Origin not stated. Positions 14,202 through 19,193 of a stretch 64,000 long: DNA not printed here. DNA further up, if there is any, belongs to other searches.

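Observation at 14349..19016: Single-gene 1,555-aa Mrr-like nuclease / STAND NTPase / >1,000-aa unassigned C-terminus: an Avs-like antiviral sensor with a variant nuclease triad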

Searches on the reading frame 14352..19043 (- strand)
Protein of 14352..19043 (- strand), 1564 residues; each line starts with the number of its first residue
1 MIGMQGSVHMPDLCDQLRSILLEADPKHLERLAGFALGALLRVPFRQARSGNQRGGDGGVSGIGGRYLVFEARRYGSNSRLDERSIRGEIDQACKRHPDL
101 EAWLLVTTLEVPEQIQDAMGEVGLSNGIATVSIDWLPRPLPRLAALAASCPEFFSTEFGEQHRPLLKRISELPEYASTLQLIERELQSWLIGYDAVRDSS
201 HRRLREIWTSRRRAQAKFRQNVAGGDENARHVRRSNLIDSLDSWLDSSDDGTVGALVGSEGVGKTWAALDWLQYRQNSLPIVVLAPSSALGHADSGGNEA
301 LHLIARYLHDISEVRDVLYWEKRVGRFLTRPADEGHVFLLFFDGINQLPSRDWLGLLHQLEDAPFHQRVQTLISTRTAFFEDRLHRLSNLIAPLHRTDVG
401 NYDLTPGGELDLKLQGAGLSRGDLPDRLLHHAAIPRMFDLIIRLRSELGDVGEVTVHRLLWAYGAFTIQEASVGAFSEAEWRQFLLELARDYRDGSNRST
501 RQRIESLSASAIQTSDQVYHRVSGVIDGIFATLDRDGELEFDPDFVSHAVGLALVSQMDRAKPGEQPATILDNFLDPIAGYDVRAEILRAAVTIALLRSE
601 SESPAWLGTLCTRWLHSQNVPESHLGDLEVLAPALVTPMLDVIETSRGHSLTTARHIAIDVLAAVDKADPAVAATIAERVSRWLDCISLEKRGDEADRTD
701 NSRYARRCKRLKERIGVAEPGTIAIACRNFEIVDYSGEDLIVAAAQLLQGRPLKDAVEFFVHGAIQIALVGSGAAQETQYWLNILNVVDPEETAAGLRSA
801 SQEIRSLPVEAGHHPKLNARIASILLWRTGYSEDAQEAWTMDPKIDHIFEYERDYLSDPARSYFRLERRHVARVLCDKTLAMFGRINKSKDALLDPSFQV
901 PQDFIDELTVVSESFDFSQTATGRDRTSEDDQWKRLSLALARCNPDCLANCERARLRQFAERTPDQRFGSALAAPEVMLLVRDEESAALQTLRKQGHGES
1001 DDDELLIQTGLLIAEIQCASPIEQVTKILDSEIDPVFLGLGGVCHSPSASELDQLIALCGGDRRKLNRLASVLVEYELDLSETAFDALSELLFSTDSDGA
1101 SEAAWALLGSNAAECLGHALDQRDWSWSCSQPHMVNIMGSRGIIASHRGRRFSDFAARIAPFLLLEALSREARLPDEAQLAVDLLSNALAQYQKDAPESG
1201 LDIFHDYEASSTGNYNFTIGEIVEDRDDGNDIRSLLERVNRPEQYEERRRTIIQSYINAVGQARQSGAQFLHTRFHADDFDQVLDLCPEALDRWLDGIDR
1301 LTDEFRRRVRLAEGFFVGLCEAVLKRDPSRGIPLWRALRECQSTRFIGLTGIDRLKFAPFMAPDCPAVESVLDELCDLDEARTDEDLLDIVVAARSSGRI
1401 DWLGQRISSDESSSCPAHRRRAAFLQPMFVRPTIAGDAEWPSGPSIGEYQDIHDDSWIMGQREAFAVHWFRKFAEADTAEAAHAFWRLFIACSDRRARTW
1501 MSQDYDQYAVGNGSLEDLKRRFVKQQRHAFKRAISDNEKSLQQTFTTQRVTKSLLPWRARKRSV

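Call 5: search_protein_families(library=pfam, proteins=[window:14352-19043:-], max_evalue=1)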
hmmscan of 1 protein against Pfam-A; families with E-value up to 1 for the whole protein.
window:14352-19043:- (1564 aa): 2 families
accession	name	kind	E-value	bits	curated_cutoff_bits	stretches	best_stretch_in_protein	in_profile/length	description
PF13481.12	AAA_25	-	0.14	12.2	27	1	250-271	32-53/195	AAA domain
PF18710.7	ComR_TPR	-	0.35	10.9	26.5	1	1173-1207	40-74/222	ComR tetratricopeptide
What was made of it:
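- On STAND NTPase (NACHT-like): The window protein gets only AAA_25 at E 0.14 (call 5).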

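Call 6: search_protein_families(library=padloc, proteins=[window:14352-19043:-], max_evalue=1)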
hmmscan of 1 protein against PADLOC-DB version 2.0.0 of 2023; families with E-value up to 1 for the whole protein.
window:14352-19043:- (1564 aa): 0 families

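Call 7: search_protein_families(library=ncbifam, proteins=[window:14352-19043:-], max_evalue=1)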
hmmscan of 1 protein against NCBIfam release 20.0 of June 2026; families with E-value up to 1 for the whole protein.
window:14352-19043:- (1564 aa): 1 family
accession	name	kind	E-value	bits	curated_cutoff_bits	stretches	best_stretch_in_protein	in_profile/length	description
NF051883.1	DnaARegInactHdaA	equivalog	0.26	10.8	300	1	235-276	27-66/229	DnaA regulatory inactivator HdaA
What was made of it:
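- Tried and rejected: Direct Pfam, PADLOC and NCBIfam scans of the protein gave nothing below E 0.1 (calls 5-7).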

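Call 8: find_homologous_proteins(query=window:14352-19043:-)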
Query window:14352-19043:- (1564 aa): 229 proteins with E <= 0.001 among 8000 candidates; the best 120 are listed.
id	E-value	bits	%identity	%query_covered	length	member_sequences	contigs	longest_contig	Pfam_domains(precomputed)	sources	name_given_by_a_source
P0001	0.0e+0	3494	99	99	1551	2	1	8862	-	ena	-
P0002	0.0e+0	2786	79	99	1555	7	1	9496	-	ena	-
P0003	0.0e+0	2778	79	99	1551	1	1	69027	-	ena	-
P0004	0.0e+0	2632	75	100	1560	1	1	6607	-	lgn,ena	-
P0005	0.0e+0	2619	75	99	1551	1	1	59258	-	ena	-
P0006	0.0e+0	2543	73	99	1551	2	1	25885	-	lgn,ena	-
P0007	0.0e+0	2417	69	100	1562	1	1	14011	-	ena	-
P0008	0.0e+0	2401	69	99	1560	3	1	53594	-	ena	-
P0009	0.0e+0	2364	69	99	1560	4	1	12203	-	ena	-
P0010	0.0e+0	2324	67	100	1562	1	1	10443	-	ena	-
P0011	0.0e+0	2313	66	100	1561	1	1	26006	-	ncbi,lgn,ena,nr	ncbi:MAG: hypothetical protein OXU42_11260 [Deltaproteobacteria bacterium]|nr:hypothetical protein [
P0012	0.0e+0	2309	67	99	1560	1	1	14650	-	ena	-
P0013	0.0e+0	2276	66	100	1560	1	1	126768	-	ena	-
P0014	0.0e+0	2211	64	100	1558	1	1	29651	-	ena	-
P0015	0.0e+0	2209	65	99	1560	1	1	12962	-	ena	-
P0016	0.0e+0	2205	65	100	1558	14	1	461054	-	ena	-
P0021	0.0e+0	2166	64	100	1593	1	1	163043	-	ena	-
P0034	0.0e+0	1837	54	100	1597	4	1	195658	-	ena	-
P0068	0.0e+0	1351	44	99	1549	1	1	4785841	-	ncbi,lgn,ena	-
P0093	1.5e-280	952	36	98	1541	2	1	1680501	-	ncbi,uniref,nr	ncbi:hypothetical protein E4633_03740 [Geomonas terrae]|uniref:NACHT domain-containing protein n=1 T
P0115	3.0e-265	902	34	98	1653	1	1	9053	-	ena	-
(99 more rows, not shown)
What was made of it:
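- Checked: At least 229 homologues (E<=1e-3) of ~1,550 aa align over 97-100% of its length (call 8).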

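Call 9: search_solved_structures(query=window:14352-19043:-, max_evalue=10)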
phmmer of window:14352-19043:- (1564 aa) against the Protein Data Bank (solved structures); distinct sequences matched with E-value up to 10: 3.
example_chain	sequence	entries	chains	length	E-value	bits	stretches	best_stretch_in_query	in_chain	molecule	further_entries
5ceg_A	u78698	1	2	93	0.49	10.9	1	158-212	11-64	Addiction module antidote protein, CopG/Arc/MetJ family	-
7yko_A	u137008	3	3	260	1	9.9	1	248-316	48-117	Triacylglycerol lipase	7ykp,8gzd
7ykq_A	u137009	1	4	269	1.2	9.6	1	248-317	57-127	Triacylglycerol lipase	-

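Call 13: search_solved_structures(query=A1, max_evalue=10, show_alignments=3)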
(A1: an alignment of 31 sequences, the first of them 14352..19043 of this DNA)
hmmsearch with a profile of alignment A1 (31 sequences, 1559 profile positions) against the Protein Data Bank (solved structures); distinct sequences matched with E-value up to 10: 2.
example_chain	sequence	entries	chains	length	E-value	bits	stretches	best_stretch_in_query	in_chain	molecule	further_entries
5b3h_A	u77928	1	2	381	1.7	8.9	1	1450-1486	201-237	Protein SCARECROW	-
5b3g_A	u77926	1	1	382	1.8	8.9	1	1450-1486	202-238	Protein SCARECROW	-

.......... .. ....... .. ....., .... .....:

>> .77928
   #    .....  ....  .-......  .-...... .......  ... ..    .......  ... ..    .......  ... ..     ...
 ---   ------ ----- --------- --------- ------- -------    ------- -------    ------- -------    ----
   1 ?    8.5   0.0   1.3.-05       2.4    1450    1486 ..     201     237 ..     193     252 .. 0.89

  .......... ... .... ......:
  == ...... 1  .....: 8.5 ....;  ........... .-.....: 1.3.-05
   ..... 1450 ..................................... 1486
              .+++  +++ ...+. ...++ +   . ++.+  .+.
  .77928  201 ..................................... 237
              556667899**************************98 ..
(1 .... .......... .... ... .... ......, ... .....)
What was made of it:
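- Checked: 'No motif I can name' for the C-terminus is confirmed at sequence level (calls 5-7, 13).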

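Call 15: find_encoding_contigs(protein=P0093, flank=8000, max_places=3)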
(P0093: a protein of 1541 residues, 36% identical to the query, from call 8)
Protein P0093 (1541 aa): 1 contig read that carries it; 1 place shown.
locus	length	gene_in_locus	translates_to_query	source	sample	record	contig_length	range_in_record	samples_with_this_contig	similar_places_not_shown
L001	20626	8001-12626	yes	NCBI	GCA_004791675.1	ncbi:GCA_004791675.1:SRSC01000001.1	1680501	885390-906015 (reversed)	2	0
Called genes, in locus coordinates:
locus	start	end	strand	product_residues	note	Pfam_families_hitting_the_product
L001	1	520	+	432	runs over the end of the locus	PF01590:GAF, PF02518:HATPase_c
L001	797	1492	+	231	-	PF00392:GntR, PF07729:FCD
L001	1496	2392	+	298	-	PF13714:PEP_mutase, PF00463:ICL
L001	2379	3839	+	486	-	PF03972:MmgE_PrpD_N, PF19305:MmgE_PrpD_C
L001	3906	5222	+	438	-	PF00285:Citrate_synt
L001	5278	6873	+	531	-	PF02550:AcetylCoA_hydro, PF13336:AcetylCoA_hyd_C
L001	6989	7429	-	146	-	PF00436:SSB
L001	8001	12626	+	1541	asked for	-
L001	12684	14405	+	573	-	-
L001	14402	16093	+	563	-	-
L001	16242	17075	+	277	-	PF08722:Tn7_TnsA-like_N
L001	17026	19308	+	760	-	PF27135:HTH_TnsB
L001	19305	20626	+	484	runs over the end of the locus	PF05621:TniB, PF13401:AAA_22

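Call 16: find_encoding_contigs(protein=P0068, flank=8000, max_places=3)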
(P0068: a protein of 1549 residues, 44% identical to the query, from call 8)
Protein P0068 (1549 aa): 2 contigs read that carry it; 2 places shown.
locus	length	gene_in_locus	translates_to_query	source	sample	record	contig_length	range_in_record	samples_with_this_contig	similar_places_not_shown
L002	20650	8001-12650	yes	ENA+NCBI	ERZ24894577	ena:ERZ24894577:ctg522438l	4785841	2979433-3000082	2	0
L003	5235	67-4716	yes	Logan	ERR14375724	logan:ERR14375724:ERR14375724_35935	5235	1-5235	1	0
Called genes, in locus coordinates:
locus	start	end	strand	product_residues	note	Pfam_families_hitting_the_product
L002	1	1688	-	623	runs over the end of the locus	PF24684:Vgb_lyase (faint), PF08450:SGL (faint), PF13449:Phytase-like (faint), PF01436:NHL (weak), PF25021:TEN_NHL (weak)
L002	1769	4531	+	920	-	PF07690:MFS_1 (faint), PF01564:Spermine_synth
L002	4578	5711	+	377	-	PF02012:BNR (faint), PF13088:BNR_2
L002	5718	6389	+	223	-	PF07883:Cupin_2 (weak)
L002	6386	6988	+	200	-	-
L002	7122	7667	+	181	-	-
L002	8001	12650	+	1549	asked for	-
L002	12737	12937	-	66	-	-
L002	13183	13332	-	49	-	-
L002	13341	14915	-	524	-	PF00370:FGGY_N, PF02782:FGGY_C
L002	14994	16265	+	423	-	PF00464:SHMT, PF01212:Beta_elim_lyase (faint)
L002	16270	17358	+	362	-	PF02746:MR_MLE_N (faint), PF13378:MR_MLE_C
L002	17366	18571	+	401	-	PF03841:SelA (weak)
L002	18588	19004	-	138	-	PF00903:Glyoxalase, PF06983:3-dmu-9_3-mt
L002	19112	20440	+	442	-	PF20254:DMFA2_C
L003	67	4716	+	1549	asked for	-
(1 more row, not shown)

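Call 17: find_encoding_contigs(protein=P0016, flank=8000, max_places=3)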
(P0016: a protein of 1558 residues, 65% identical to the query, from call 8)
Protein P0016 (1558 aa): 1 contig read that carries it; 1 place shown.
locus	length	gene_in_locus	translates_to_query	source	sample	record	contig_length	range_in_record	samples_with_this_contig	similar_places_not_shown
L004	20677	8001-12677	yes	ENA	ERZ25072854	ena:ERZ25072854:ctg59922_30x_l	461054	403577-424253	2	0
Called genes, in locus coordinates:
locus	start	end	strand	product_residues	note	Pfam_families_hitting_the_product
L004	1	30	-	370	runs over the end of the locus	PF13356:Arm-DNA-bind_3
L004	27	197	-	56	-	-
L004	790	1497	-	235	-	-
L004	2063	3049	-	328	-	PF13489:Methyltransf_23 (weak), PF08241:Methyltransf_11, PF08242:Methyltransf_12, PF13649:Methyltransf_25, PF13847:Methyltransf_31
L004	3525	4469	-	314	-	PF13276:HTH_21, PF24764:rva_4 (weak), PF00665:rve, PF13683:rve_3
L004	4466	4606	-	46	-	-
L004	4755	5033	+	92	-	PF01527:HTH_Tnp_1, PF13384:HTH_23 (weak), PF13551:HTH_29, PF13518:HTH_28 (weak)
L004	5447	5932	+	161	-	PF00665:rve, PF13683:rve_3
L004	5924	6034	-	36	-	-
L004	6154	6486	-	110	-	-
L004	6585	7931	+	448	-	PF05598:DUF772, PF01609:DDE_Tnp_1, PF13751:DDE_Tnp_1_6 (weak)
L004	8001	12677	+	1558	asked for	-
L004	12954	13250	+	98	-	PF01527:HTH_Tnp_1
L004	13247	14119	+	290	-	PF13276:HTH_21, PF00665:rve, PF13683:rve_3, PF13333:rve_2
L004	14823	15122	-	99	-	PF13203:DUF2201_N (weak)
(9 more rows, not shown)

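Call 19: search_protein_families(library=pfam, alignment_id=A1, max_evalue=1)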
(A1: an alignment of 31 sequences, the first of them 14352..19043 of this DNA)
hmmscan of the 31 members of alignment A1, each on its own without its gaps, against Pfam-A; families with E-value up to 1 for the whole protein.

A. member 1, window:14352-19043:- (1564 aa): 2 families
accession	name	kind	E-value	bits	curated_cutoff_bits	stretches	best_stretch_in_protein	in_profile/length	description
PF13481.12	AAA_25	-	0.14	12.2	27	1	250-271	32-53/195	AAA domain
PF18710.7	ComR_TPR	-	0.35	10.9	26.5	1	1173-1207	40-74/222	ComR tetratricopeptide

B. families by the number of members that match (of 31 scanned): 25 families
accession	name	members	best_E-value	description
PF13401.12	AAA_22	18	0.00024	AAA domain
PF13481.12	AAA_25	16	0.00092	AAA domain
PF13191.12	AAA_16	8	0.00048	AAA ATPase domain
PF05729.18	NACHT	5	0.00024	NACHT domain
PF04471.18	Mrr_cat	2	0.0089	Restriction endonuclease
PF19551.4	DUF6074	2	0.011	Family of unknown function (DUF6074)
PF08557.15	Lipid_DES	2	0.044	Sphingolipid Delta4-desaturase (DES)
PF24899.1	UBA_DHX29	2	0.27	ATP-dependent RNA helicase DHX29, UBA domain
PF12307.13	DUF3631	1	0.014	Protein of unknown function (DUF3631)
PF23757.1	TPR_HPS5_insect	1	0.019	Insect HPS5 TPR domain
PF17522.7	DUF5446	1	0.019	Family of unknown function (DUF5446)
PF01637.24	ATPase_2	1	0.02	ATPase domain predominantly from Archaea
PF17863.7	AAA_lid_2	1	0.039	AAA lid domain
PF07295.17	DUF1451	1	0.056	Zinc-ribbon containing domain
PF04187.18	Cofac_haem_bdg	1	0.09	Haem-binding uptake, Tiki superfamily, ChaN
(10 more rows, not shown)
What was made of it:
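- On STAND NTPase (NACHT-like): Five of 31 relatives hit NACHT (best E 2.4e-4) and 18 of 31 hit AAA_22 (call 19).
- NACHT, AAA_22 and AAA_16 hits occur in family members (call 19).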
